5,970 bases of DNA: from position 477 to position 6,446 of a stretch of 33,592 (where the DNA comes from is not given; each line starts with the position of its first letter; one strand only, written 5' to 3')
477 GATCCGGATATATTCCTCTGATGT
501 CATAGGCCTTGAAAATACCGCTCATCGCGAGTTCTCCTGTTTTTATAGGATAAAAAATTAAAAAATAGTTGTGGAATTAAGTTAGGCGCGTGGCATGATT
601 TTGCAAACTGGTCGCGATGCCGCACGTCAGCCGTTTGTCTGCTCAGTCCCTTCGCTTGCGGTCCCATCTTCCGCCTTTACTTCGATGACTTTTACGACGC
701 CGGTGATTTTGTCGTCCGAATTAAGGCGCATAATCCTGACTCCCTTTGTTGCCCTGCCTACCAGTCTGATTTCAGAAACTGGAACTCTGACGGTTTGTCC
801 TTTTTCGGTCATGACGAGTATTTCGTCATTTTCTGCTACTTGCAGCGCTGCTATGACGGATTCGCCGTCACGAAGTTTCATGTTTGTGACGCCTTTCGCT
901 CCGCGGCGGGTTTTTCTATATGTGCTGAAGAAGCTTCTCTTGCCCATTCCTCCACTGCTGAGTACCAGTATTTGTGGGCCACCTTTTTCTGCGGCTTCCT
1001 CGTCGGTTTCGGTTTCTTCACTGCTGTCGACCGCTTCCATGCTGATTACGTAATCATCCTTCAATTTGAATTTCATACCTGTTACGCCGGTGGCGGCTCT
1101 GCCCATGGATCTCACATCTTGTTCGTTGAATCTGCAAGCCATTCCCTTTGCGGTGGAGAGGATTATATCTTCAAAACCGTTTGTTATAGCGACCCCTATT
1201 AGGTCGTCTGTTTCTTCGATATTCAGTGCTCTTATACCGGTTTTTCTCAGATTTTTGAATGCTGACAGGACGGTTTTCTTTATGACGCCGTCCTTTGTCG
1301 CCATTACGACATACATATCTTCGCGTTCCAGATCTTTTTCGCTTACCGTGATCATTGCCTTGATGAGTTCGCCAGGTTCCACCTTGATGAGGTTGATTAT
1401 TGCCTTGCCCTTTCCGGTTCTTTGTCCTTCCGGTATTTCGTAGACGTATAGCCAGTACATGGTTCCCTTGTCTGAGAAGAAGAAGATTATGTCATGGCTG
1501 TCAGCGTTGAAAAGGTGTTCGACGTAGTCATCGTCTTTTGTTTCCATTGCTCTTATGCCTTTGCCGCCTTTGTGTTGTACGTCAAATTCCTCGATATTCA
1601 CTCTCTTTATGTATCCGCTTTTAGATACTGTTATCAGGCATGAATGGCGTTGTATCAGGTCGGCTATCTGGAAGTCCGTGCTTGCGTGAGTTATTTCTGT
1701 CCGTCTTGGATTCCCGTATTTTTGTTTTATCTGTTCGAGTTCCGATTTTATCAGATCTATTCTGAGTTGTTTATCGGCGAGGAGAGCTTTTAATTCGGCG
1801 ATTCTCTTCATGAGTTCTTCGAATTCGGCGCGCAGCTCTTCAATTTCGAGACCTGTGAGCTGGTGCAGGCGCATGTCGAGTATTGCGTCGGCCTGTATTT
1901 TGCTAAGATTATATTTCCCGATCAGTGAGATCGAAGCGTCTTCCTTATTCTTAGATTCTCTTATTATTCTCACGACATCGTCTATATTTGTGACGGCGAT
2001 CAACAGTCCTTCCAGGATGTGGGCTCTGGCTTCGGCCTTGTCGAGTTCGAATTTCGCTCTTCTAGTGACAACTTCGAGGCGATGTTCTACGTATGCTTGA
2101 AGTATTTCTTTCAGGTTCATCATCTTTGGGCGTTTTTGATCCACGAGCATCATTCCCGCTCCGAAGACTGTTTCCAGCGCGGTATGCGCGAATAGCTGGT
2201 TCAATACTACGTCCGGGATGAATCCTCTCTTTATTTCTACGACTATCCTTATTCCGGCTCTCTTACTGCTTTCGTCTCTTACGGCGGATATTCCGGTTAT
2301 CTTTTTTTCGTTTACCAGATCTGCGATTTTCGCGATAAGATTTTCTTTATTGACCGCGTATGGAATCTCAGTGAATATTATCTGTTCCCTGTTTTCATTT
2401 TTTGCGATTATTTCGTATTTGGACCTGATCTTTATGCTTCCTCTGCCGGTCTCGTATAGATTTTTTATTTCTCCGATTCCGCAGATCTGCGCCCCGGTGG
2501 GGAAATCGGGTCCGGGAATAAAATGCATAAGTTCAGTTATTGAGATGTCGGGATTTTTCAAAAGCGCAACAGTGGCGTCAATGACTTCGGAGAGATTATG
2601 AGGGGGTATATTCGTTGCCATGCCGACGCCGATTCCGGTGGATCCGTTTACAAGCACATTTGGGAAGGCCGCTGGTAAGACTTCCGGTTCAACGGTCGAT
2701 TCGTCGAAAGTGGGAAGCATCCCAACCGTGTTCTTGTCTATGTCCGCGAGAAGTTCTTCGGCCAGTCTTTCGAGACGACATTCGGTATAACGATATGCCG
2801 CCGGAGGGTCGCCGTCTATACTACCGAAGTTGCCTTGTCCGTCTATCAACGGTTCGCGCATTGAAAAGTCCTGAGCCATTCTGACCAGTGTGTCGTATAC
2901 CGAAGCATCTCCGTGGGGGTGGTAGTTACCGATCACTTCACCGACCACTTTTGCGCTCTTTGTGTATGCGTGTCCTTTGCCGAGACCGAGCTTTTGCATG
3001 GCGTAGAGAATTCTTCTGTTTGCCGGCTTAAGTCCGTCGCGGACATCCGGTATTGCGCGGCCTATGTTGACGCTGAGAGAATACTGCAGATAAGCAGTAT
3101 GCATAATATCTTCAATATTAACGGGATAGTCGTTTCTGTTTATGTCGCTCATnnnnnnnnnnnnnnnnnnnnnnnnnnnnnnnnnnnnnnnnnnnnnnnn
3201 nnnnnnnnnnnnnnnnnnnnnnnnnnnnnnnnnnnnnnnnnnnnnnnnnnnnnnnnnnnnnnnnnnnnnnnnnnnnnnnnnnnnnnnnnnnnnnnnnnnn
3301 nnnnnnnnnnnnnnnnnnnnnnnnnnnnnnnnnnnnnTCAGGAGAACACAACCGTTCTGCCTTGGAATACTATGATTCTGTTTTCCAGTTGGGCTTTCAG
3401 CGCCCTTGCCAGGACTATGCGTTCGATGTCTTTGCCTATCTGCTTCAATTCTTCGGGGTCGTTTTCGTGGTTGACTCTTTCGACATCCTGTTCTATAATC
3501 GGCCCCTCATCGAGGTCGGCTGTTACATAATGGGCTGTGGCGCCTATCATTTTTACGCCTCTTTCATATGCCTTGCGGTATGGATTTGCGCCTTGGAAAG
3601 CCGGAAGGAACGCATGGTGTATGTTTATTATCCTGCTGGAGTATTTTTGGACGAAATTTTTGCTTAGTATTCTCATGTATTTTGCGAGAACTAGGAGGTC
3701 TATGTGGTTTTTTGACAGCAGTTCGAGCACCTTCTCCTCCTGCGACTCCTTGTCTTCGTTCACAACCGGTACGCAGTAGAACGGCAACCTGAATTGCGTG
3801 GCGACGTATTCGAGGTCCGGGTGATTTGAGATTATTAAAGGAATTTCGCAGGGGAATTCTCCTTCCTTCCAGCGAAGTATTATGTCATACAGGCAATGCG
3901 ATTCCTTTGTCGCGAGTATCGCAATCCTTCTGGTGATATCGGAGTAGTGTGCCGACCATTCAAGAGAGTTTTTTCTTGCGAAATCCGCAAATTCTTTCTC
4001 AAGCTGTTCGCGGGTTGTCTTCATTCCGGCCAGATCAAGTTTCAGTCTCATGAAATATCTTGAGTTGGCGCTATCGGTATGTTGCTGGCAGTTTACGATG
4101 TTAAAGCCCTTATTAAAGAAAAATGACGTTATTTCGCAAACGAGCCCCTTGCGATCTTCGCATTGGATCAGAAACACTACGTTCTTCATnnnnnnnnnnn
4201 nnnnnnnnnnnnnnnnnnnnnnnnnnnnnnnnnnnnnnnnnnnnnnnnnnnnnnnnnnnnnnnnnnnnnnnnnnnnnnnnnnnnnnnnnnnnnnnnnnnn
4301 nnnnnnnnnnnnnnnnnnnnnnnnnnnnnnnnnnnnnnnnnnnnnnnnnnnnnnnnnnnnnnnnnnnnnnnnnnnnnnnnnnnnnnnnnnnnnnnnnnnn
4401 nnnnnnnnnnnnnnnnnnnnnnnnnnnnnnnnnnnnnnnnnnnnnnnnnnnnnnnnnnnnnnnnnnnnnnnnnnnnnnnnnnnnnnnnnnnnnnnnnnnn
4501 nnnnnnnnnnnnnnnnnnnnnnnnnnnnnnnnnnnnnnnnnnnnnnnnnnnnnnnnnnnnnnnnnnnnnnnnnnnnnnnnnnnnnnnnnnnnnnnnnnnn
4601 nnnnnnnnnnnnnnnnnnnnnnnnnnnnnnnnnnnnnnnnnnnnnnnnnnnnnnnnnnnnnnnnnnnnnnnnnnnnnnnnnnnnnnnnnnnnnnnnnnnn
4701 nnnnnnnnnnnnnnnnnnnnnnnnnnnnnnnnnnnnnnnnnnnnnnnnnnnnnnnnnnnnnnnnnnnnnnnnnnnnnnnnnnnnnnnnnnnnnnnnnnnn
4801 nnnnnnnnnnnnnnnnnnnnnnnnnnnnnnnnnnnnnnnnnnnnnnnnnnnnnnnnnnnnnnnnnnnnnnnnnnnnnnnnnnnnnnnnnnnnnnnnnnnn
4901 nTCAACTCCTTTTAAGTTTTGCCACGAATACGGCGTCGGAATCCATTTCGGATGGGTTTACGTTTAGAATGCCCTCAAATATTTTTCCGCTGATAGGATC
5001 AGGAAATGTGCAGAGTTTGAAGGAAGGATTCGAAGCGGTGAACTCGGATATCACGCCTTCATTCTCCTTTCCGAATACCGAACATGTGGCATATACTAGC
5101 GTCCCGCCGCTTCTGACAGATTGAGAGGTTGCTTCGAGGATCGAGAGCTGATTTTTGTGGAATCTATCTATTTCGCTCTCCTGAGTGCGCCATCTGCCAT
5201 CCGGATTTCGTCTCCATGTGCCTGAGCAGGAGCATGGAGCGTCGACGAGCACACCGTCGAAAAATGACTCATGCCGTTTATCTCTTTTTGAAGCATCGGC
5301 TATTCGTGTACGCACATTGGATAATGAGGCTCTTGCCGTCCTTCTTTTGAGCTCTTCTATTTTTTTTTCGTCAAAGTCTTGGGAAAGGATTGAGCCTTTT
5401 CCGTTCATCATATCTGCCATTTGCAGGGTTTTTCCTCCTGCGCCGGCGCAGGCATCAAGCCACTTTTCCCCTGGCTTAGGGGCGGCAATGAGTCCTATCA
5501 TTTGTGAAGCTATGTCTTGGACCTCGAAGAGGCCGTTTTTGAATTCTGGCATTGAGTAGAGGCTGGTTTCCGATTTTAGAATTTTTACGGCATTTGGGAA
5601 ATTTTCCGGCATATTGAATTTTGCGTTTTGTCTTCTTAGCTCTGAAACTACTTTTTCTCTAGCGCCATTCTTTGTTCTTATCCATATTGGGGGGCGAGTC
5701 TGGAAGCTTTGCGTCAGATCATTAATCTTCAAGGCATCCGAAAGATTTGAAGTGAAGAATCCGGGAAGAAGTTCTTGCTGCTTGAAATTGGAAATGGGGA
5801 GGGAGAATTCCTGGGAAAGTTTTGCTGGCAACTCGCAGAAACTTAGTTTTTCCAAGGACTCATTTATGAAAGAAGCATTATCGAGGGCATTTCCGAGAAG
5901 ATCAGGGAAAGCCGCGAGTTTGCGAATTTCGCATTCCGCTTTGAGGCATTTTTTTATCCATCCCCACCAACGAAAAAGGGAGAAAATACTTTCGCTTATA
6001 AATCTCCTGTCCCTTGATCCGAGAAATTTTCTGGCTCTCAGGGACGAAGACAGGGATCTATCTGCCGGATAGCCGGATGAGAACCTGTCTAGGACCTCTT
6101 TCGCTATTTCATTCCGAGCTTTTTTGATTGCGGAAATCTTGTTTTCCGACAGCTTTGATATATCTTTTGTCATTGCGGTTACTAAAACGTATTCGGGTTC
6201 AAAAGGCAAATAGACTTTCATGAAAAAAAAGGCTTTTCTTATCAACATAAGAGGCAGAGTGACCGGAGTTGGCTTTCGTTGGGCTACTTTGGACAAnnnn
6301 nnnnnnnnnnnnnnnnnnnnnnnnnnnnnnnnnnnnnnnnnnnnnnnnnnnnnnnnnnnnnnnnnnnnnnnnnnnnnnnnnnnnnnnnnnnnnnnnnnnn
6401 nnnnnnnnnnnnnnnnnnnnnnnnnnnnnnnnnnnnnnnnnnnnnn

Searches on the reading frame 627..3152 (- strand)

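Call 41: search_protein_families(library=pfam, proteins=[window:627-3152:-], max_evalue=0.001)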
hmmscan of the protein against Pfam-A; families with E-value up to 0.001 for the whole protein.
window:627-3152:- (841 aa): 2 families
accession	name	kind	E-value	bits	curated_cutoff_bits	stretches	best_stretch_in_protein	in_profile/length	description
PF00521.26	DNA_topoisoIV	-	5.8e-166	553.1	31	1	32-472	1-431/432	DNA gyrase/topoisomerase IV, subunit A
PF03989.18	DNA_gyraseA_C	-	3e-68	225.5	27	6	776-822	1-47/48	DNA gyrase C-terminal domain, beta-propeller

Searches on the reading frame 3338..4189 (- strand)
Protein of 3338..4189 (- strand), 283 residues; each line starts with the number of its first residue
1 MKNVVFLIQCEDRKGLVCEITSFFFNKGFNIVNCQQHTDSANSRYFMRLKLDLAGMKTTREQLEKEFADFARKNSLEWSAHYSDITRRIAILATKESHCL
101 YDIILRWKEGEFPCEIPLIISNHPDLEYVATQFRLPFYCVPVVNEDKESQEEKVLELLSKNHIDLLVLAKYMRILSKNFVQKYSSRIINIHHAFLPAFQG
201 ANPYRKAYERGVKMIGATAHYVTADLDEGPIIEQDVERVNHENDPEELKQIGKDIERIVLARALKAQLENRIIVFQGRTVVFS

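Call 41: search_protein_families(library=pfam, proteins=[window:3338-4189:-], max_evalue=0.001)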
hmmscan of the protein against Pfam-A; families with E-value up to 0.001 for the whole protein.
window:3338-4189:- (283 aa): 3 families
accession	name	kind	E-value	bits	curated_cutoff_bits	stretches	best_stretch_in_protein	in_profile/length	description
PF00551.24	Formyl_trans_N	-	3.9e-40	138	26.1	1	88-264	2-181/181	Formyl transferase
PF01842.31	ACT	-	4.1e-09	36.5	27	1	5-66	2-64/66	ACT domain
PF13291.12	ACT_4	-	0.00014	22.9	27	0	7-56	10-59/80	ACT domain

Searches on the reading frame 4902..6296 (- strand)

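Call 41: search_protein_families(library=pfam, proteins=[window:4902-6296:-], max_evalue=0.001)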
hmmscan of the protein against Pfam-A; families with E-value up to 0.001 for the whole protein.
window:4902-6296:- (464 aa): 4 families
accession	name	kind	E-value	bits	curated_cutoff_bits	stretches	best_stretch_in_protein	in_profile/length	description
PF01189.24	Methyltr_RsmB-F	-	1e-45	156.3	27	1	271-462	4-199/199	16S rRNA methyltransferase RsmB/F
PF13847.12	Methyltransf_31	-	5.4e-08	33.1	27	1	274-406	2-113/145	Methyltransferase domain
PF01209.24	Ubie_methyltran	-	5.5e-06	26.3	20.1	1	265-345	37-117/233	ubiE/COQ5 methyltransferase family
PF13649.12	Methyltransf_25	-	3.3e-05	24.9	27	1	280-351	2-70/97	Methyltransferase domain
